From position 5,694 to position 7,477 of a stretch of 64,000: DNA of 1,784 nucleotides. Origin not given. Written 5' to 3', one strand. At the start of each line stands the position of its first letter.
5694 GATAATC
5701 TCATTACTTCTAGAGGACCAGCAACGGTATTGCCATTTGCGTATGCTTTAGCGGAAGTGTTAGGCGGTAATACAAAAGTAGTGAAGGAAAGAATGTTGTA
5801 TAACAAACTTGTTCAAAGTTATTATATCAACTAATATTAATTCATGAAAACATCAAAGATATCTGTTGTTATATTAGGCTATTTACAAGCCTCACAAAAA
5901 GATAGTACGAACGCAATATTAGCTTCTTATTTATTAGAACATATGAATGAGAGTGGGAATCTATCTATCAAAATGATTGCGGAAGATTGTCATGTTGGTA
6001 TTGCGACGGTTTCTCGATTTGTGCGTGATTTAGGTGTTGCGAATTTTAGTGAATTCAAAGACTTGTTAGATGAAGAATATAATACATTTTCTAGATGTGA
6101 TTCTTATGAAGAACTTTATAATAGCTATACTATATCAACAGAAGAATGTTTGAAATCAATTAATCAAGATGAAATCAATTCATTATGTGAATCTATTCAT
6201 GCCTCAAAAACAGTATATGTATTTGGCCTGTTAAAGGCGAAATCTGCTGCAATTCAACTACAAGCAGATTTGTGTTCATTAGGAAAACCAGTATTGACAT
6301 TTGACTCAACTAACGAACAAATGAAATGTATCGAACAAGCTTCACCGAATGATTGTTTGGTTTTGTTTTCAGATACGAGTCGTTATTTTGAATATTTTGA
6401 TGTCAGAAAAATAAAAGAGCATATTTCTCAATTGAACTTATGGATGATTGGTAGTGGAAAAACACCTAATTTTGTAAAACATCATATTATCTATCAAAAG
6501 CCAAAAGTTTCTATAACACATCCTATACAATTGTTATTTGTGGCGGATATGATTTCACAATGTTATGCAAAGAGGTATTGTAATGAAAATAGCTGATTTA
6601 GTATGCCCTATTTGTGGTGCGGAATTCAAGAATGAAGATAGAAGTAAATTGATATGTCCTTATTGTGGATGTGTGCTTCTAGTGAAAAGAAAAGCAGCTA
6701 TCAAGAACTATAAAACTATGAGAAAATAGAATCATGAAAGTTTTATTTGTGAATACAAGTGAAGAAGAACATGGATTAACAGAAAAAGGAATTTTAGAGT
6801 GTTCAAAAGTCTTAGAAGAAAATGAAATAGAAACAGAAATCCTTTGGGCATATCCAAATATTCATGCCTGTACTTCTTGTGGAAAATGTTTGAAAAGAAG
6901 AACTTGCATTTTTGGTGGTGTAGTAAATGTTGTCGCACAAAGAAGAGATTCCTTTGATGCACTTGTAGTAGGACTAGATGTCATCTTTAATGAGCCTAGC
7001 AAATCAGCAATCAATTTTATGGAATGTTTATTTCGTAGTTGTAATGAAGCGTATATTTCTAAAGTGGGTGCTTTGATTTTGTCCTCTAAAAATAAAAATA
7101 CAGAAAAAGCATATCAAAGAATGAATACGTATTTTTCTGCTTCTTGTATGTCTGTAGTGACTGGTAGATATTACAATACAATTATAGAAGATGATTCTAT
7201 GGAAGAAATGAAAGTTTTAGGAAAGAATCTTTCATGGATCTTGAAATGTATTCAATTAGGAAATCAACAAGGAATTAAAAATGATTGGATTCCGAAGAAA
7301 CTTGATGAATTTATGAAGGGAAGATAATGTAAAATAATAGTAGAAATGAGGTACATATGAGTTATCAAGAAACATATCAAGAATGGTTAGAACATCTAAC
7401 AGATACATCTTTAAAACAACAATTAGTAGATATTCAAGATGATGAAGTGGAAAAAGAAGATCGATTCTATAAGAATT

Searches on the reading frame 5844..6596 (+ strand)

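Call 41: search_protein_families(library=pfam, proteins=[window:5844-6596:+], max_evalue=0.00001)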
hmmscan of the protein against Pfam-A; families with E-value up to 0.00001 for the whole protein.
window:5844-6596:+ (250 aa): 1 family
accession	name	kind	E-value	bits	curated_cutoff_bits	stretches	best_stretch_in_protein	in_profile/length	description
PF01418.23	HTH_6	-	2.2e-10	40.8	28.3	1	25-79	20-74/77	Helix-turn-helix domain, rpiR family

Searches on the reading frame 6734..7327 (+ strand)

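Call 41: search_protein_families(library=pfam, proteins=[window:6734-7327:+], max_evalue=0.00001)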
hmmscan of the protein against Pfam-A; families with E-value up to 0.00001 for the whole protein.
window:6734-7327:+ (197 aa): 1 family
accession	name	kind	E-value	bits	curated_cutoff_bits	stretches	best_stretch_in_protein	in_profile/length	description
PF03358.20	FMN_red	-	2.5e-06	27.6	24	1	1-145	1-143/152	NADPH-dependent FMN reductase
